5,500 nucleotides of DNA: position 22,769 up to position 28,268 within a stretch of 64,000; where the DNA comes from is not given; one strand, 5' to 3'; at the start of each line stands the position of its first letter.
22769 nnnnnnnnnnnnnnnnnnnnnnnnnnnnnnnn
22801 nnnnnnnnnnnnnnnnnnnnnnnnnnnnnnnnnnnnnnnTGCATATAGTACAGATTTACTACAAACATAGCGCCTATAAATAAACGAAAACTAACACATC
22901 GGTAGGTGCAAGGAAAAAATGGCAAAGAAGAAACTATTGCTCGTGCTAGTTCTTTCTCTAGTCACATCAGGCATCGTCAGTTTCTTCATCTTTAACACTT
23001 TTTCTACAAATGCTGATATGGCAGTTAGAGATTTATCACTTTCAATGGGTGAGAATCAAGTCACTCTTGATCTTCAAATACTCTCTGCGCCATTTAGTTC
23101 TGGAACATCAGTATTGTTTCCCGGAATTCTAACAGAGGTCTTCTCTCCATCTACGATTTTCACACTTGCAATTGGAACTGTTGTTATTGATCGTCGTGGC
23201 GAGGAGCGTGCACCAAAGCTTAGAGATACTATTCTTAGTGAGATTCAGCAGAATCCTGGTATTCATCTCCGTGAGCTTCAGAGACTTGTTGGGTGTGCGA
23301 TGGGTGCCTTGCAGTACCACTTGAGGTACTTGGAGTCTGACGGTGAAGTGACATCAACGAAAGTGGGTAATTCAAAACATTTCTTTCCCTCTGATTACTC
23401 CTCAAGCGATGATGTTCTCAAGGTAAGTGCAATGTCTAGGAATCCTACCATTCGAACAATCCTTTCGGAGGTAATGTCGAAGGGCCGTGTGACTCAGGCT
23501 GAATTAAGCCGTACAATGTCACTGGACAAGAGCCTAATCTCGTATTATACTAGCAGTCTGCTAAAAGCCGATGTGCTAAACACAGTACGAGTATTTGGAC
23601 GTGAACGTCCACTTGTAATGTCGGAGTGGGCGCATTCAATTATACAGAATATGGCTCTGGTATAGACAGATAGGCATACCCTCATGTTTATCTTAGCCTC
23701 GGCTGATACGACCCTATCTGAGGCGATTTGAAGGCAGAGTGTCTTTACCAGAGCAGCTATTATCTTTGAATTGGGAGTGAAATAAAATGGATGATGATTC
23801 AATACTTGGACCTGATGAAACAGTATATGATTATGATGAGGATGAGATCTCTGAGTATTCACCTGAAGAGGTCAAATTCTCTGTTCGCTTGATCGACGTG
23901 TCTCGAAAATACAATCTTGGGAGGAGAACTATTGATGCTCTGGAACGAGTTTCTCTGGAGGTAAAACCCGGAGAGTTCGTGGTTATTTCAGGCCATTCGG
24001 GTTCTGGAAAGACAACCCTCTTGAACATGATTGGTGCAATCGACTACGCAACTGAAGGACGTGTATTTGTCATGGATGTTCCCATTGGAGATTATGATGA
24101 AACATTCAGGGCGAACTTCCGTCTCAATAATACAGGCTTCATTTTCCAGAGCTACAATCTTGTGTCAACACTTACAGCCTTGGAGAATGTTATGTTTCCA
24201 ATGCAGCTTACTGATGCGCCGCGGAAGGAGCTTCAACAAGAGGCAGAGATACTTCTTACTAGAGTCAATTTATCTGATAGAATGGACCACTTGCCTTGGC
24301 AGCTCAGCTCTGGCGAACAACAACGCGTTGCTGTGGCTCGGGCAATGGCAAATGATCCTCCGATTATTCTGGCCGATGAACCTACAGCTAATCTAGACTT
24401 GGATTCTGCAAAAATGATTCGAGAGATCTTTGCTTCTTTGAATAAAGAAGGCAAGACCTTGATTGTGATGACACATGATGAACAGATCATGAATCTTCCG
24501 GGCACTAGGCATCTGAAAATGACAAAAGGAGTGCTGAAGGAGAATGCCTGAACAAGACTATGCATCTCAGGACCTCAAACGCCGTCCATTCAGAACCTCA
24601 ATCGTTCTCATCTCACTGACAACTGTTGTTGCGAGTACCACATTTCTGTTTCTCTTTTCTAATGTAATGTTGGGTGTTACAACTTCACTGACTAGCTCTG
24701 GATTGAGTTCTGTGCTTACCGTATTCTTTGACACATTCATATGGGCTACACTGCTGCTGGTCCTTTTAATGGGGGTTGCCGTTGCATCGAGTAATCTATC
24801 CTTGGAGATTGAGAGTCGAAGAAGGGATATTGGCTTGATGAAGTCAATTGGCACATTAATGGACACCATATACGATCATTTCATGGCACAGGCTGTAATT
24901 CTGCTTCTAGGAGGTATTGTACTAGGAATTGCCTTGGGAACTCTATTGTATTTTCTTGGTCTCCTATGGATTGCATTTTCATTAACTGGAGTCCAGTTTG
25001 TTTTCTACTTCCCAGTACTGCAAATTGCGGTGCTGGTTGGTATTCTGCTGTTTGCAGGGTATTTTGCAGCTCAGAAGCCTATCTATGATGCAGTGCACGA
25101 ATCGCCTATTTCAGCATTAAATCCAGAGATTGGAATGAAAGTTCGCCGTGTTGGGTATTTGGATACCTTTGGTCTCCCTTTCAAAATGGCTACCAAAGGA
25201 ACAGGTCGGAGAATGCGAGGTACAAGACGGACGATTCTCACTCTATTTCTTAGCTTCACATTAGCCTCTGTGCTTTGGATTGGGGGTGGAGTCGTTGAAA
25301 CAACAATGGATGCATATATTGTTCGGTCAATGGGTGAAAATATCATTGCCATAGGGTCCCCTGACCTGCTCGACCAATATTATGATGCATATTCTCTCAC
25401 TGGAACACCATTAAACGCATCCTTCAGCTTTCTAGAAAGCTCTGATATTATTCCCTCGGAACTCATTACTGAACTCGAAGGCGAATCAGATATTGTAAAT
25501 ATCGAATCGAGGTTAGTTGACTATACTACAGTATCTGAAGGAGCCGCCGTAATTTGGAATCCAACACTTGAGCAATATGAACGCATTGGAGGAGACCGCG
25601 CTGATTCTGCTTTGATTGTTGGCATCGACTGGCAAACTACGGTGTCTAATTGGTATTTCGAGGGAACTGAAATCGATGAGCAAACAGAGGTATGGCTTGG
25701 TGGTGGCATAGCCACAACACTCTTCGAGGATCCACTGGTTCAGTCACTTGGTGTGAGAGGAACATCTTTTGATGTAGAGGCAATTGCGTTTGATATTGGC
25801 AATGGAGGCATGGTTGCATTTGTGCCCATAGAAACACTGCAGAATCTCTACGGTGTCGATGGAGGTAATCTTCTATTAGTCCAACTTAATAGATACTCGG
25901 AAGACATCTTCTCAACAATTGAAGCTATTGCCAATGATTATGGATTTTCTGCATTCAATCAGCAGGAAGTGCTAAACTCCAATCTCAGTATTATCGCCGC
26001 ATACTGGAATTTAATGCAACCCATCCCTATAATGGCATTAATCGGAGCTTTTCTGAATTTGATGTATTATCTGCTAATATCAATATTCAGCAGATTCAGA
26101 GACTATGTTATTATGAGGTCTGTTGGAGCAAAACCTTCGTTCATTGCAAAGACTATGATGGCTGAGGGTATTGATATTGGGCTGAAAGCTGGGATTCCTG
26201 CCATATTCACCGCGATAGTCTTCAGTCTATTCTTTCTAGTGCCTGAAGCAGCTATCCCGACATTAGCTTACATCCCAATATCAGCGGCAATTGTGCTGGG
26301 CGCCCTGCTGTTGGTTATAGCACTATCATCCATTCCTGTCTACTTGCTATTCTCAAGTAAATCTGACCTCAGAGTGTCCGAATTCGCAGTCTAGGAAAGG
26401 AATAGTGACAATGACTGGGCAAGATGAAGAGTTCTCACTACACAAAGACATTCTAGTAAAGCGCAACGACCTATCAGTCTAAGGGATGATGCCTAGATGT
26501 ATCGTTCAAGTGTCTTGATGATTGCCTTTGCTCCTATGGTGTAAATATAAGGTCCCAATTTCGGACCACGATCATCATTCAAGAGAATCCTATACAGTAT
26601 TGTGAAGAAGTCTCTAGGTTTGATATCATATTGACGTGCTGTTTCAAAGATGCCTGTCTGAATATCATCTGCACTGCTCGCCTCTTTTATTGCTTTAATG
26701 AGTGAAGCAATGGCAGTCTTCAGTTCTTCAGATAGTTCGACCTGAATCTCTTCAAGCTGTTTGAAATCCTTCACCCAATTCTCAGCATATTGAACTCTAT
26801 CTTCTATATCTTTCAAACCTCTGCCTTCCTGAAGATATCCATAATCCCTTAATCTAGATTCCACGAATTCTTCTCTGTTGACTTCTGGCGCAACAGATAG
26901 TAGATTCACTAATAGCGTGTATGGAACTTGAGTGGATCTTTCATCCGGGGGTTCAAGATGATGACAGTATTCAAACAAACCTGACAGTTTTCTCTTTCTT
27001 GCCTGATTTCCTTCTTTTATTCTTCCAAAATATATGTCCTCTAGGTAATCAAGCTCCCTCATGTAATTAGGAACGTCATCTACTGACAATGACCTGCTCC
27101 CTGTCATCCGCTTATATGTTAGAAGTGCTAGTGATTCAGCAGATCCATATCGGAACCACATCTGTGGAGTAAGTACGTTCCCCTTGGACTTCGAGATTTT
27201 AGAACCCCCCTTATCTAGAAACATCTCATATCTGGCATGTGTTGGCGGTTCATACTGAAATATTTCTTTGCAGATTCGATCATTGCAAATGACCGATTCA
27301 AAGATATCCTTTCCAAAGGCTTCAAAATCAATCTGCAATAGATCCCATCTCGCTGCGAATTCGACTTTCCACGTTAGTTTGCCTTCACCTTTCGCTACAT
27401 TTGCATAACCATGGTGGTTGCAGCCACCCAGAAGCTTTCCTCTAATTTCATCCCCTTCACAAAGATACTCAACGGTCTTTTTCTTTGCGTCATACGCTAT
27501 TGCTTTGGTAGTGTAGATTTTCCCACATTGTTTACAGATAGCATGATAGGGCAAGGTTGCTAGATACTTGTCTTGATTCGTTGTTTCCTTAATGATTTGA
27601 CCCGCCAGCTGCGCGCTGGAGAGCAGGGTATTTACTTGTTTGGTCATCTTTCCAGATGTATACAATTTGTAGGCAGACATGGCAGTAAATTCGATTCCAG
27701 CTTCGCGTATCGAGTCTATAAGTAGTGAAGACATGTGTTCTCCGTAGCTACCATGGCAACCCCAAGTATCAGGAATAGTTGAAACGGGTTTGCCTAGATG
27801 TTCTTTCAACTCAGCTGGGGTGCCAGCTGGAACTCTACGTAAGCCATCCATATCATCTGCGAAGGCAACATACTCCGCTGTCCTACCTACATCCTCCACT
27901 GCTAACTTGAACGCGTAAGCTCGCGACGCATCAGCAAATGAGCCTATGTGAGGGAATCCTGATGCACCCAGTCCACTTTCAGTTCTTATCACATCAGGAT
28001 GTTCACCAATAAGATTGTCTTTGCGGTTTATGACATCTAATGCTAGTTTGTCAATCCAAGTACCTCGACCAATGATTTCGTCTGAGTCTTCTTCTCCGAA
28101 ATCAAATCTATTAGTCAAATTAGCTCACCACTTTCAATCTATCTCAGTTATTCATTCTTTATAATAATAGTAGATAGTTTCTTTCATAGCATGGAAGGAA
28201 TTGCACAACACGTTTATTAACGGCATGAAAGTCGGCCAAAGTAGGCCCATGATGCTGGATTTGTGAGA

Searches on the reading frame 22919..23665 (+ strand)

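Call 46: search_protein_families(library=pfam, proteins=[window:22919-23665:+], max_evalue=0.00001)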
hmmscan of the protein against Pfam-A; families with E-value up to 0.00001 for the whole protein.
window:22919-23665:+ (248 aa): 2 families
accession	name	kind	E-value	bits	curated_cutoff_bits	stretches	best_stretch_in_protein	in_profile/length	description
PF24266.1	HTH_HVO_0163_N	-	4.6e-17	62.3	31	1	101-163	3-65/70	HVO_0163, N-terminal HTH domain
PF13412.12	HTH_24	-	9e-13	48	21.9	0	174-219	1-46/48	Winged helix-turn-helix DNA-binding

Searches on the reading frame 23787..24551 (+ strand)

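Call 46: search_protein_families(library=pfam, proteins=[window:23787-24551:+], max_evalue=0.00001)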
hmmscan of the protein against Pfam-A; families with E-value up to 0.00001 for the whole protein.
window:23787-24551:+ (254 aa): 3 families
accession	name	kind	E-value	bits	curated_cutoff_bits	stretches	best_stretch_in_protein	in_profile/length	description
PF00005.33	ABC_tran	-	1.3e-29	104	25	1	52-201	1-137/137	ABC transporter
PF13304.12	AAA_21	-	1.9e-06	28.6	27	0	124-235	191-303/304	AAA domain, putative AbiEii toxin, Type IV TA system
PF02463.25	SMC_N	-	2.7e-06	27.4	40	0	165-237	135-204/220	RecF/RecN/SMC N terminal domain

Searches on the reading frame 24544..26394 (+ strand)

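Call 46: search_protein_families(library=pfam, proteins=[window:24544-26394:+], max_evalue=0.00001)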
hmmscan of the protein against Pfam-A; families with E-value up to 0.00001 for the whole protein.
window:24544-26394:+ (616 aa): 1 family
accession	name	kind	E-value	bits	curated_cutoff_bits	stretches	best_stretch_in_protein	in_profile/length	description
PF02687.27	FtsX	-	2e-14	54.1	25.5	2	70-171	4-105/120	FtsX-like permease C-terminal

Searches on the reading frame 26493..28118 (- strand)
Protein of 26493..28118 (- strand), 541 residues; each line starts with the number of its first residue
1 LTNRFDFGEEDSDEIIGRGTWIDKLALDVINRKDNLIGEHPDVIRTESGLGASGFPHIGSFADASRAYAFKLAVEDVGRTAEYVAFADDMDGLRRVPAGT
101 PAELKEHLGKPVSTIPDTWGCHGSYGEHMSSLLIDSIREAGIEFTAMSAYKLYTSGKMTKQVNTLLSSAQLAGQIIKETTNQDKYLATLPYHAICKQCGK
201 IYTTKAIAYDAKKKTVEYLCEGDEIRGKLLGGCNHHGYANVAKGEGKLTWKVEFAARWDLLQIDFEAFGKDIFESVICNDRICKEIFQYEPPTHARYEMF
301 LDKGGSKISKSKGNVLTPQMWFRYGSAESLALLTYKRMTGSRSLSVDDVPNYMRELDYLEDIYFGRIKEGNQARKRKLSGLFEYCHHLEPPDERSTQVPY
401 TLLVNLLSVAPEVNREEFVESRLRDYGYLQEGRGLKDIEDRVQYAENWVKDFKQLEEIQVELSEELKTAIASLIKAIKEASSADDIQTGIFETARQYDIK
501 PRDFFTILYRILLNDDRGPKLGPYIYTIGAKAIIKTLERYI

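Call 46: search_protein_families(library=pfam, proteins=[window:26493-28118:-], max_evalue=0.00001)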
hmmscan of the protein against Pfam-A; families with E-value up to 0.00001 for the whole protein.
window:26493-28118:- (541 aa): 1 family
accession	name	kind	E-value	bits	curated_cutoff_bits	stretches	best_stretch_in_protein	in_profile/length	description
PF01921.24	tRNA-synt_1f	-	1.2e-98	330.9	27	1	20-384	2-356/360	tRNA synthetases class I (K)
